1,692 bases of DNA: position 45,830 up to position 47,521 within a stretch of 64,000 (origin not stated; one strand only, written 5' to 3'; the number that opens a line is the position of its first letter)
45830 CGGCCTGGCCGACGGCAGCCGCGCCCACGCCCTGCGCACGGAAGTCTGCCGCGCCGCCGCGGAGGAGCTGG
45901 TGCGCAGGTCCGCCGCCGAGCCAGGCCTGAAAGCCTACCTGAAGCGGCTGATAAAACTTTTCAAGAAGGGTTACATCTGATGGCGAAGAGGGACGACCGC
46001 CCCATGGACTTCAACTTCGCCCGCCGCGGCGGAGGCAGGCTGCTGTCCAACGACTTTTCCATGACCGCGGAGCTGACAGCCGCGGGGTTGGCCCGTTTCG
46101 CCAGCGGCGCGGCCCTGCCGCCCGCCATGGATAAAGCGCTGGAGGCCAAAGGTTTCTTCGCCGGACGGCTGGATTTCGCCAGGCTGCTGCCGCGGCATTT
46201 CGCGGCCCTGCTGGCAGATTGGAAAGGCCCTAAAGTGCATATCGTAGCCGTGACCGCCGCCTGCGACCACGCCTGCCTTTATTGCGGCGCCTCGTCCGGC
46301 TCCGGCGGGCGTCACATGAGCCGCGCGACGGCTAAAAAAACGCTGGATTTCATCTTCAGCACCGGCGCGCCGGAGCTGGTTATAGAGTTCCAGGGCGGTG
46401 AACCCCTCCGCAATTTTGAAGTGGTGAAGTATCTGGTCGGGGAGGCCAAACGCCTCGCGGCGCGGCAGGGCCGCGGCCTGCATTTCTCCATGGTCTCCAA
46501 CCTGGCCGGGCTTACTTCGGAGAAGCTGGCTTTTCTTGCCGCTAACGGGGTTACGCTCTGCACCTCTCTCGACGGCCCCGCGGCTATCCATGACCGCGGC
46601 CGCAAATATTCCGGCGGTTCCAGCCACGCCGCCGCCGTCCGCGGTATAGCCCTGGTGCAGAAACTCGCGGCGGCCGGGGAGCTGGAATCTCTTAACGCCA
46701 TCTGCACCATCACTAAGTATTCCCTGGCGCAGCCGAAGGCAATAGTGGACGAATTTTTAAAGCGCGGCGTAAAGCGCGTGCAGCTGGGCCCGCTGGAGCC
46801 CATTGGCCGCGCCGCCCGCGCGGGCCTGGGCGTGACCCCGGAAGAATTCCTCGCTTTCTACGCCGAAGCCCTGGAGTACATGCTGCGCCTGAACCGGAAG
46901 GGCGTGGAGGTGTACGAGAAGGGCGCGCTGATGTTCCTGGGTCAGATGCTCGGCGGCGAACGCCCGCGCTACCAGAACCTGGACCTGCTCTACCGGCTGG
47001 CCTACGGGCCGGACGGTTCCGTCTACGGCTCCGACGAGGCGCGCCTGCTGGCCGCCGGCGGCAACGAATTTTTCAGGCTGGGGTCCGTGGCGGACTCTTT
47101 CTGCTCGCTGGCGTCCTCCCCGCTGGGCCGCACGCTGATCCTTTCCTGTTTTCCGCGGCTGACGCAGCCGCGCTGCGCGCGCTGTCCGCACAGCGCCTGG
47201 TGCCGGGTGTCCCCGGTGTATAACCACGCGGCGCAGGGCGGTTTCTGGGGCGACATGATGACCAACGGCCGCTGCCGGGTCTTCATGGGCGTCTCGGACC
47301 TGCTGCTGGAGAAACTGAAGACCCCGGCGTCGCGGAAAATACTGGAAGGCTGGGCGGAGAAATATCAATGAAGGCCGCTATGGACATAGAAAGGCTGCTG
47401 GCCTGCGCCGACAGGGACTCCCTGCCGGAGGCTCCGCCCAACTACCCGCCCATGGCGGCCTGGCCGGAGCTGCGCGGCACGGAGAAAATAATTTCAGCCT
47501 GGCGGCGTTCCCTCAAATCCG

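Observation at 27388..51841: Three HxsB-like SPASM paralogs, one with visibly eroded auxiliary-cluster cysteines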

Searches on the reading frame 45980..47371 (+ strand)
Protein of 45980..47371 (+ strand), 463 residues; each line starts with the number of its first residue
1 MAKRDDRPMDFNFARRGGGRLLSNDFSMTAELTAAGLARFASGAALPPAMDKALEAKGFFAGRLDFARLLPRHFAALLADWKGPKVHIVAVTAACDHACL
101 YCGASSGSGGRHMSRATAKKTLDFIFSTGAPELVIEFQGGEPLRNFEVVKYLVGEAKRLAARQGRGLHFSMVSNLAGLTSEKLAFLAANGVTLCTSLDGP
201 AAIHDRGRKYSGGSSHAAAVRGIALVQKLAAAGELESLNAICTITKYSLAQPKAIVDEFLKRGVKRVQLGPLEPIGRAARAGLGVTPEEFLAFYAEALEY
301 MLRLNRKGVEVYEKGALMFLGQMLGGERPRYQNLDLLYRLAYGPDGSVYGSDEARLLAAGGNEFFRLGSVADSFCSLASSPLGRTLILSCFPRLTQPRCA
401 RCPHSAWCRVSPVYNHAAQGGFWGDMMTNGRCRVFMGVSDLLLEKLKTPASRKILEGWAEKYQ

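Call 6: search_protein_families(library=ncbifam, proteins=[window:45980-47368:+], max_evalue=0.01)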
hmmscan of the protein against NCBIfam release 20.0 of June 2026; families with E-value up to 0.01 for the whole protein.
window:45980-47368:+ (463 aa): 47 families (the best 25 are shown)
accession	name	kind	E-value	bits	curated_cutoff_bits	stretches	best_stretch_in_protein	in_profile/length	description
TIGR03978.1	rSAM_paired_1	equivalog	4.3e-93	312.6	370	1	11-459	4-466/466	His-Xaa-Ser system radical SAM maturase HxsB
NF047865.1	rSAM_PapB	equivalog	4.2e-26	92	340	1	90-271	8-187/330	PapB family radical SAM/SPASM ranthipeptide maturase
TIGR04064.1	rSAM_nif11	equivalog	2e-25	89.5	518.7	1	90-221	83-218/459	nif11-like peptide radical SAM maturase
TIGR03906.1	quino_hemo_SAM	equivalog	2.3e-22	79.3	453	1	88-221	97-235/467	quinohemoprotein amine dehydrogenase maturation protein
TIGR04068.1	rSAM_ocin_clost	equivalog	8.1e-22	77.7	500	1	88-217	87-223/462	Cys-rich peptide radical SAM maturase CcpM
TIGR04280.1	geopep_mat_rSAM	hypoth_equivalog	7e-20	71.4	400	1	33-270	33-268/428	geopeptide radical SAM maturase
TIGR03974.1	rSAM_six_Cys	equivalog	1.9e-19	69.9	425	1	89-271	101-285/451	thioether cross-link-forming SCIFF peptide maturase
TIGR04083.1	rSAM_pep_methan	hypoth_equivalog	1.1e-17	64.1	300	1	90-419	5-317/376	TIGR04083 family peptide-modifying radical SAM enzyme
NF035951.1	rSAM_RumMC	equivalog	4.3e-17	62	720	1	88-234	115-268/510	RumMC family radical SAM sactipeptide maturase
TIGR04261.1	rSAM_GlyRichRpt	subfamily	3.7e-14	52.5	310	1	91-269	3-183/363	cyclophane-forming radical SAM/SPASM peptide maturase GrrM/OscB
NF040492.1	not_ScfB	exception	5.1e-14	52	855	1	89-269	99-282/450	ScfB-related radical SAM/SPASM orphan maturase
TIGR04133.1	rSAM_w_lipo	hypoth_equivalog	3.5e-13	49.2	425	1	91-324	30-251/350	TIGR04133 family radical SAM/SPASM protein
TIGR03942.1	sulfatase_rSAM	equivalog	6e-13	48.6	349.45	1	88-314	4-235/363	anaerobic sulfatase maturase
TIGR04053.2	TIGR04053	equivalog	7.2e-12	45.2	395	1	84-289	7-202/366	TIGR04053 family radical SAM/SPASM domain-containing protein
NF038107.1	rSAM_NF038107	equivalog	1.2e-11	44.1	600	1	88-228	88-232/444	Cys-every-fifth radical SAM/SPASM peptide maturase CefB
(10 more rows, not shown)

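Call 7: search_protein_families(library=pfam, proteins=[window:45980-47368:+], max_evalue=0.01)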
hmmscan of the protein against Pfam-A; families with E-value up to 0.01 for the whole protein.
window:45980-47368:+ (463 aa): 2 families
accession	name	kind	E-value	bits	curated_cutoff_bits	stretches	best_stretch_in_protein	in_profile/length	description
PF04055.27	Radical_SAM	-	7.3e-10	39.7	29.5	1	91-228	3-138/166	Radical SAM superfamily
PF13353.11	Fer4_12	-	4.9e-05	24.1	22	1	83-161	3-82/137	4Fe-4S single cluster domain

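Call 19: find_homologous_proteins(query=window:45980-47368:+, max_evalue=1e-20)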
Query window:45980-47368:+ (463 aa): 685 proteins with E <= 1e-20 among 8000 candidates; the best 120 are listed.
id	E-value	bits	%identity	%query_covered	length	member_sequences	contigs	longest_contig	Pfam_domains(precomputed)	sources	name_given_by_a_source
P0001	2.0e-281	952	90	100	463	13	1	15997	PF04055.28,PF13353.12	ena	-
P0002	8.6e-243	824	77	100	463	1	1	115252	PF04055.28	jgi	-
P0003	6.4e-237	805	76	100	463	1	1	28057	PF04055.28,PF13353.12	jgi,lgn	jgi:sulfatase maturation enzyme AslB (radical SAM superfamily)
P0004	4.4e-232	789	74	100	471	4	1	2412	PF04055.28,PF13353.12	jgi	-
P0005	1.3e-231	788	75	100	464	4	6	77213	PF04055.28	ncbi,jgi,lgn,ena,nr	ncbi:MAG: hypothetical protein COX65_00200 [Elusimicrobia bacterium CG_4_10_14_0_2_um_filter_56_8]|n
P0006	5.8e-230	782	74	100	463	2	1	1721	PF04055.28,PF13353.12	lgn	-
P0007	1.6e-228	777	74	100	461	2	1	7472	PF04055.28,PF13353.12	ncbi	ncbi:MAG: radical SAM protein [Elusimicrobiota bacterium]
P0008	1.9e-228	777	74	100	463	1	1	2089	PF04055.28,PF13353.12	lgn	-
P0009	4.9e-227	772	73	100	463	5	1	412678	PF04055.28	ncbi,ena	ncbi:MAG: radical SAM protein [Elusimicrobiales bacterium]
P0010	6.7e-226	769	74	100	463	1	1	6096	PF04055.28,PF13353.12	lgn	-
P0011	3.9e-224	763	73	100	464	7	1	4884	PF04055.28,PF13353.12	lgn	-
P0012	9.0e-224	762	72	100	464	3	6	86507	PF04055.28,PF13353.12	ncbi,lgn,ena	-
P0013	6.8e-201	686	68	100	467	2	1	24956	PF04055.28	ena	-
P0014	1.2e-196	672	66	99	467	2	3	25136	PF04055.28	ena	-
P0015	7.7e-179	614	61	100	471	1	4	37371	PF04055.28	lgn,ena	-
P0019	1.1e-138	481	48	100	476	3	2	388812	PF04055.28,PF13353.12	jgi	jgi:His-Xaa-Ser system radical SAM maturase HxsB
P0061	9.8e-108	379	46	87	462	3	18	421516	PF04055.28,PF13353.12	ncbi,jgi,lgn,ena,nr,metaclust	ncbi:MAG: hypothetical protein A2X29_10305 [Elusimicrobia bacterium GWA2_64_40]|nr:MAG: hypothetical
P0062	1.7e-107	378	43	96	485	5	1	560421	PF04055.28,PF13353.12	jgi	jgi:His-Xaa-Ser system radical SAM maturase HxsB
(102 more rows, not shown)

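Call 32: find_encoding_contigs(protein=window:45980-47371:+, flank=10000, max_places=4)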
Protein window:45980-47371:+ (463 aa): 3 contigs read that carry it; 2 places shown.
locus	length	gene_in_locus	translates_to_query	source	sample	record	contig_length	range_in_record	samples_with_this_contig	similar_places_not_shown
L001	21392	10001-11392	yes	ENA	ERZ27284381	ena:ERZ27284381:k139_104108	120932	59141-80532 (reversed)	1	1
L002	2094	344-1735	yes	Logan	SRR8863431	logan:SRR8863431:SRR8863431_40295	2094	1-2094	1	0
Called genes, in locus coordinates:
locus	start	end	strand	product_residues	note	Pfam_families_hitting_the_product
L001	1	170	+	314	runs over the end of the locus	PF00483:NTP_transferase, PF01128:IspD (faint), PF12804:NTP_transf_3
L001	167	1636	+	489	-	PF02310:B12-binding, PF04055:Radical_SAM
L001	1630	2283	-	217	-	PF00535:Glycos_transf_2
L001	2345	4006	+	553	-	-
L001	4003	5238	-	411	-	PF07719:TPR_2 (faint), PF13432:TPR_16 (faint), PF00515:TPR_1 (faint), PF07721:TPR_4 (faint), PF14559:TPR_19 (weak)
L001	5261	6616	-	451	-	PF04055:Radical_SAM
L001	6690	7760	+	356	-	PF04055:Radical_SAM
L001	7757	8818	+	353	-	PF04055:Radical_SAM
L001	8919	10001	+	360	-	PF04055:Radical_SAM, PF13353:Fer4_12 (weak)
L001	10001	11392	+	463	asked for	PF04055:Radical_SAM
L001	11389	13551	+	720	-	PF04055:Radical_SAM, PF06969:HemN_C (weak)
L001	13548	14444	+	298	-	PF04055:Radical_SAM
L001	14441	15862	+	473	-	PF13353:Fer4_12 (weak), PF04055:Radical_SAM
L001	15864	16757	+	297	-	PF04055:Radical_SAM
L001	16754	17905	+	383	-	-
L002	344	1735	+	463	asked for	PF04055:Radical_SAM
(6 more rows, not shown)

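Call 33: find_encoding_contigs(protein=P0009, flank=10000, max_places=1)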
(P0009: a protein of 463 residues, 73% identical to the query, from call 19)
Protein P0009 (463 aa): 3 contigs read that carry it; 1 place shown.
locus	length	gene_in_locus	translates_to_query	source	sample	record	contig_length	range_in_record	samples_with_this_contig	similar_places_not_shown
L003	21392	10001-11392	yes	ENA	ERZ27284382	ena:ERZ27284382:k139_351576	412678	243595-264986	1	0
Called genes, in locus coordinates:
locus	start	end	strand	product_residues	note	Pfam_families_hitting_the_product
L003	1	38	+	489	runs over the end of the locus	PF02310:B12-binding, PF04055:Radical_SAM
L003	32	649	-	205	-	PF00535:Glycos_transf_2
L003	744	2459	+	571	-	-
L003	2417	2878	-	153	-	-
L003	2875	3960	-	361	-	PF12801:Fer4_5, PF12838:Fer4_7 (faint), PF13187:Fer4_9 (faint), PF13484:Fer4_16 (faint), PF00037:Fer4 (weak)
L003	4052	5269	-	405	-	-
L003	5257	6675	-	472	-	PF04055:Radical_SAM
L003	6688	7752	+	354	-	PF04055:Radical_SAM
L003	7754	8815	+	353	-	PF04055:Radical_SAM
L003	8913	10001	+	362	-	PF04055:Radical_SAM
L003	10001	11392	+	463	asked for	PF04055:Radical_SAM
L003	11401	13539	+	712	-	PF04055:Radical_SAM, PF06969:HemN_C (weak)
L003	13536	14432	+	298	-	PF04055:Radical_SAM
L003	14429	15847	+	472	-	PF13353:Fer4_12 (weak), PF04055:Radical_SAM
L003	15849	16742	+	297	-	PF04055:Radical_SAM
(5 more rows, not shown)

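Call 34: find_encoding_contigs(protein=P0019, flank=10000, max_places=1)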
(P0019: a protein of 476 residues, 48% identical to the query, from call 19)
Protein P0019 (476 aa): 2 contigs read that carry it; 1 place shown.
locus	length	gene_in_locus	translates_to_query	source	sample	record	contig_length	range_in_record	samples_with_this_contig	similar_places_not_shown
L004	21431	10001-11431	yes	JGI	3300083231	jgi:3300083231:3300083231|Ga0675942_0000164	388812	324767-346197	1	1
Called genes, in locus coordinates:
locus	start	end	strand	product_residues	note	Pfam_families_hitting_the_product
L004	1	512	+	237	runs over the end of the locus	PF00535:Glycos_transf_2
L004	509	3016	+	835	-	PF00515:TPR_1 (weak), PF12895:ANAPC3 (faint), PF13424:TPR_12 (faint), PF13432:TPR_16 (faint), PF07719:TPR_2 (faint), PF13174:TPR_6 (faint), PF13181:TPR_8 (faint), PF13371:TPR_9 (faint), +2 more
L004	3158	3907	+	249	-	-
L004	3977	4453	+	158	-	PF27806:HxsD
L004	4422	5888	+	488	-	PF04055:Radical_SAM, PF13353:Fer4_12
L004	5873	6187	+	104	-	PF27806:HxsD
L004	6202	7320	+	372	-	-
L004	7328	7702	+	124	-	-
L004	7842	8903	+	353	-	PF04055:Radical_SAM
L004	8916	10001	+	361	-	PF13353:Fer4_12 (weak), PF04055:Radical_SAM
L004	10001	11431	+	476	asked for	PF13353:Fer4_12 (weak), PF04055:Radical_SAM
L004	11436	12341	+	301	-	PF04055:Radical_SAM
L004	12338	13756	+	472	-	PF04055:Radical_SAM, PF13353:Fer4_12 (weak)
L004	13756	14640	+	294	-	PF04055:Radical_SAM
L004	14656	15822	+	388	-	-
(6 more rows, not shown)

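Call 35: find_encoding_contigs(protein=P0061, flank=10000, max_places=1)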
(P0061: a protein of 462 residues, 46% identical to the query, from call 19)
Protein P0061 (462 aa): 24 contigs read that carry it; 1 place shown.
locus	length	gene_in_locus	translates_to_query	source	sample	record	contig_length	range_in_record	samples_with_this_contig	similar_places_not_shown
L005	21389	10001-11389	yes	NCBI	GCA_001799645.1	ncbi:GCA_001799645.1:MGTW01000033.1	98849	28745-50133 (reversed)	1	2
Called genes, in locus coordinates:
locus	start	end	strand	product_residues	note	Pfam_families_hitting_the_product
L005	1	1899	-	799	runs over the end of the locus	PF07244:POTRA, PF08479:POTRA_2 (faint), PF07244:POTRA, PF01103:Omp85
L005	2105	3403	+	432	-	PF13638:PIN_4, PF02562:PhoH, PF13245:AAA_19 (faint), PF13604:AAA_30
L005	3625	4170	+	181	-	PF00545:Ribonuclease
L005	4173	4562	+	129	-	PF01337:Barstar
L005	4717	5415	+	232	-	-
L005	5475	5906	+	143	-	PF27806:HxsD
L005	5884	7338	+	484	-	PF13353:Fer4_12, PF04055:Radical_SAM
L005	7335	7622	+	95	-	-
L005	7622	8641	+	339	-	-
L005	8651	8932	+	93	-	-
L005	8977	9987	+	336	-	-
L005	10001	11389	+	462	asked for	PF04055:Radical_SAM, PF13353:Fer4_12 (weak)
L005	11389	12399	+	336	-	PF04055:Radical_SAM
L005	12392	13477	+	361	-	PF04055:Radical_SAM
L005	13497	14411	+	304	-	PF04055:Radical_SAM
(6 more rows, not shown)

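Call 36: find_encoding_contigs(protein=P0062, flank=10000, max_places=1)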
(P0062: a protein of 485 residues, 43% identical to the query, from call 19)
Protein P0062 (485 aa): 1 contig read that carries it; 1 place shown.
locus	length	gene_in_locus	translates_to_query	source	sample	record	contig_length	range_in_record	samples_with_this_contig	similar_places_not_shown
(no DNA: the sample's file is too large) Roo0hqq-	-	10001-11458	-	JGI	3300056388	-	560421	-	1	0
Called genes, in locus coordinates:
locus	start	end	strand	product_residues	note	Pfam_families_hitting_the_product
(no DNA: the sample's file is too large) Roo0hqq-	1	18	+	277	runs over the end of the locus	-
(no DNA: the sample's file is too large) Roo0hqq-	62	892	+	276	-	PF04055:Radical_SAM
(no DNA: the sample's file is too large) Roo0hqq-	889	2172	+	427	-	PF00266:Aminotran_5, PF00155:Aminotran_1_2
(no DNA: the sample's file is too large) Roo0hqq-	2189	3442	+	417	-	PF04055:Radical_SAM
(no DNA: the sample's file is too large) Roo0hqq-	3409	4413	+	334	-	PF04055:Radical_SAM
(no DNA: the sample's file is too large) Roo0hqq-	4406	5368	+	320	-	PF04055:Radical_SAM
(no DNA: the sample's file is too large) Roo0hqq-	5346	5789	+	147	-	-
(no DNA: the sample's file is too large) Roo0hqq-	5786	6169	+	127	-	-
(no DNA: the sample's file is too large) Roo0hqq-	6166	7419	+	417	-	-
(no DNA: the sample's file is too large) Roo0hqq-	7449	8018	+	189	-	PF27806:HxsD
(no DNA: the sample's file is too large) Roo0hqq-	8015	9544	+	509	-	PF13353:Fer4_12, PF04055:Radical_SAM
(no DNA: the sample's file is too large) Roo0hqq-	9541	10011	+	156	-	PF27806:HxsD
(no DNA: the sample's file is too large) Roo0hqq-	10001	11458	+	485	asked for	PF04055:Radical_SAM, PF13353:Fer4_12 (weak)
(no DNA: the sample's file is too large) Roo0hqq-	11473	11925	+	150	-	-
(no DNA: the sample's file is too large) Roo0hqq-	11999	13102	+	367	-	PF04055:Radical_SAM, PF13353:Fer4_12 (weak)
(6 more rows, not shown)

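Call 37: predict_structure(alignment_id=A2)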
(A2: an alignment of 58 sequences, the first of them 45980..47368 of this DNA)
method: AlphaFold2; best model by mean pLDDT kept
length: 463 residues; sequences in the alignment: 58
mean_pLDDT: 91.7   pTM: 0.90
mean pLDDT of the five models: 91.7, 90.2, 89.8, 89.3, 88.7
residues with pLDDT >= 90: 348; 70-90: 96; 50-70: 18; < 50: 1
segments of 3 or more residues with pLDDT < 50: none
pLDDT, mean of each block of 10 residues (from residue 1): 79 86 87 93 92 92 87 69 92 94 85 98 96 95 97 98 97 95 98 97 95 94 96 93 97 98 95 90 95 98 98 92 71 74 97 93 96 96 91 86 85 92 92 93 94 94 80
secondary structure, 60 per line:
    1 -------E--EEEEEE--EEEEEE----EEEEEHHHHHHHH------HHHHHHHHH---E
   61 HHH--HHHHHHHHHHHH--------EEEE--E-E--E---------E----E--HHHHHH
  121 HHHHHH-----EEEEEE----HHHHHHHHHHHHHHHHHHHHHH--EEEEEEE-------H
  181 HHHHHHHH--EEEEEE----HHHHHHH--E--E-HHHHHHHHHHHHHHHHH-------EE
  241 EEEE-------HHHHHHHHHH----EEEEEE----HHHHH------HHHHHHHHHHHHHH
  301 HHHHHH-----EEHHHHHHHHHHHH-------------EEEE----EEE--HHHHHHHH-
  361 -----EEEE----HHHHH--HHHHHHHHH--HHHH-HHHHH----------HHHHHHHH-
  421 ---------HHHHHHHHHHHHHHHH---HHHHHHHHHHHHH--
elements in order: E11-16 E19-24 E29-33 H34-41 H48-56 H66-77 E86-89 H115-126 E132-137 H142-163 E166-172 H180-188 E191-196 H201-207 H215-231 E239-244 H252-261 E266-271 H276-280 H287-306 H314-325 E339-342 E347-349 H352-359 E366-369 H374-378 H381-389 H392-395 H397-401 H412-419 H430-445 H449-461

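Call 41: fold_search(model_id=the predicted structure, library=pdb)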
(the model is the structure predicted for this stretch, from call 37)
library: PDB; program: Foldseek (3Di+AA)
matches with E <= 10: 1276; with E <= 0.001: 101
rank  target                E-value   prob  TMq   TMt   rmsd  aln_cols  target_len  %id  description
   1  5why_A                5.3e-19  1.00  0.67  0.74   8.0       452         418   18  Structural Insights into Thioether Bond Formation in the Biosynthesis of Sactipeptides (released 2017-07-26)
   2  5wgg_A                9.1e-19  1.00  0.70  0.73   5.4       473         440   16  Structural Insights into Thioether Bond Formation in the Biosynthesis of Sactipeptides (released 2017-07-26)
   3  5why_B                2.6e-18  1.00  0.67  0.73   8.1       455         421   18  Structural Insights into Thioether Bond Formation in the Biosynthesis of Sactipeptides (released 2017-07-26)
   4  4k36_A                2.1e-17  1.00  0.67  0.80   4.0       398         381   18  His6 tagged anSMEcpe with bound AdoMet (released 2013-05-08)
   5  4k39_A                3.7e-17  1.00  0.66  0.83   3.6       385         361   18  Native anSMEcpe with bound AdoMet and Cp18Cys peptide (released 2013-05-08)
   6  4k37_A                4.8e-17  1.00  0.66  0.83   3.6       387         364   18  Native anSMEcpe with bound AdoMet (released 2013-05-08)
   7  4k37_B                6.7e-17  1.00  0.66  0.81   3.6       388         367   18  Native anSMEcpe with bound AdoMet (released 2013-05-08)
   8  4k38_A                8.8e-17  1.00  0.66  0.81   3.7       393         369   18  Native anSMEcpe with bound AdoMet and Kp18Cys peptide (released 2013-05-08)
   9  4k39_B                1.2e-16  1.00  0.65  0.82   3.6       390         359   18  Native anSMEcpe with bound AdoMet and Cp18Cys peptide (released 2013-05-08)
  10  4k38_B                1.7e-16  1.00  0.64  0.80   3.9       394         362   17  Native anSMEcpe with bound AdoMet and Kp18Cys peptide (released 2013-05-08)
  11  4k36_B                2.0e-16  1.00  0.63  0.78   4.2       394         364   18  His6 tagged anSMEcpe with bound AdoMet (released 2013-05-08)
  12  9gm3_C                1.2e-15  1.00  0.60  0.73   4.9       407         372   18  Crystal structure of the complex formed between the radical SAM protein ChlB and the leader region of its precursor su (released 2025-06-25)
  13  9gmc_C                2.2e-15  1.00  0.61  0.74   4.5       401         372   19  Crystal structure of the complex formed between the radical SAM protein ChlB and the R3A mutant of ChlA (released 2025-06-25)
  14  9gm3_A                4.0e-15  1.00  0.60  0.73   4.8       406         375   18  Crystal structure of the complex formed between the radical SAM protein ChlB and the leader region of its precursor su (released 2025-06-25)
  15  9gmc_A                4.2e-15  1.00  0.61  0.74   4.5       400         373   19  Crystal structure of the complex formed between the radical SAM protein ChlB and the R3A mutant of ChlA (released 2025-06-25)
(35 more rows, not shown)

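Call 47: find_related_loci(query=A2, collection=genome_contigs, flank=10000)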
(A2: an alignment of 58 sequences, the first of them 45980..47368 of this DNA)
Query A2 (463 aa) in genome_contigs; peptide patterns used: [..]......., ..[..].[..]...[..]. (x = any residue, [..] = any of these).
599 stretches matched a pattern (row limit reached: there are more); 583 encode a relative of the query (tblastn E <= 1e-3); the best 80 are kept; 79 distinct loci.
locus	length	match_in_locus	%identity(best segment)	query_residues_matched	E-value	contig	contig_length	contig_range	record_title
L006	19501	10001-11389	90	1-463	0e+0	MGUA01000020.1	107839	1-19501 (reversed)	MAG: Elusimicrobia bacterium GWB2_63_22 gwb2_scaffold_360, whole genome shotgun sequence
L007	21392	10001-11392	75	1-463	0e+0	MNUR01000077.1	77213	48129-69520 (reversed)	MAG: Elusimicrobia bacterium CG1_02_56_21 cg1_0.2_scaffold_148_c, whole genome shotgun sequence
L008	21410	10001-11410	48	1-463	1e-146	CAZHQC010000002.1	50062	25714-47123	MAG TPA_asm: uncultured Elusimicrobiaceae bacterium isolate binchicken_co49_18 genome assembly, contig: NODE_183_length_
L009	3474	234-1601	54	8-460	4e-145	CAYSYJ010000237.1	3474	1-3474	MAG TPA_asm: uncultured Elusimicrobiaceae bacterium isolate binchicken_co273_17 genome assembly, contig: NODE_25915_leng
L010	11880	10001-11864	52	8-462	1e-137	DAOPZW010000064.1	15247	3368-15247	MAG TPA_asm: Elusimicrobiales bacterium isolate AMR_MDS_1278 NODE_4201_length_15247_cov_6.445498, whole genome shotgun s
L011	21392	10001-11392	46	1-458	6e-132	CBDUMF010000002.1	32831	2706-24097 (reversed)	MAG TPA_asm: uncultured Elusimicrobia bacterium isolate SRR6823441_binner13_Refined_139 genome assembly, contig: ERZ1742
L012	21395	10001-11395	50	1-459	7e-134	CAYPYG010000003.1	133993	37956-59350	MAG TPA_asm: uncultured Elusimicrobiaceae bacterium isolate binchicken_co20_337 genome assembly, contig: NODE_332_length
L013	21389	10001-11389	50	7-463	2e-130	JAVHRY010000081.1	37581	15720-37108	MAG: Elusimicrobiales bacterium isolate WB02no17_58_19 NODE_407_length_37581_cov_12.474791, whole genome shotgun sequenc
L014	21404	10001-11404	44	1-463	7e-120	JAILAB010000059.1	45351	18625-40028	MAG: Elusimicrobiales bacterium isolate RUI522 k141_6944882_flag=0_multi=52.9885_len=45351, whole genome shotgun sequenc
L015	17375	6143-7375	48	54-460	1e-112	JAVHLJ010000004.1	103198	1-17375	MAG: Elusimicrobiales bacterium isolate Ess09-09 NODE_4_length_103198_cov_12.764996, whole genome shotgun sequence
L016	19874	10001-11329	46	9-448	4e-112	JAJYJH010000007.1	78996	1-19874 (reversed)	MAG: bacterium isolate DBS2-1.bin156 NODE_524_length_78996_cov_5.378894, whole genome shotgun sequence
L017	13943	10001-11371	43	17-460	2e-112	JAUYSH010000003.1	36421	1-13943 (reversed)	MAG: Elusimicrobiota bacterium isolate C5_metabat.bin.68 C5_k141_45248, whole genome shotgun sequence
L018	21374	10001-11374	44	11-460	7e-119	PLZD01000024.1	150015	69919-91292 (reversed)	MAG: Elusimicrobia bacterium isolate palsa_1176 73.20120700_P3D.185_contig_27201, whole genome shotgun sequence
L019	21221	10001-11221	45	54-458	3e-105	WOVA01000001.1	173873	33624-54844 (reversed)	MAG: Elusimicrobia bacterium isolate X2_MetaBAT.4 scaffold_26, whole genome shotgun sequence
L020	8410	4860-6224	43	14-460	1e-104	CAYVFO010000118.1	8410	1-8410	MAG TPA_asm: uncultured Elusimicrobia sp. isolate SRP124282_co12_75 genome assembly, contig: NODE_1912_length_8410_cov_5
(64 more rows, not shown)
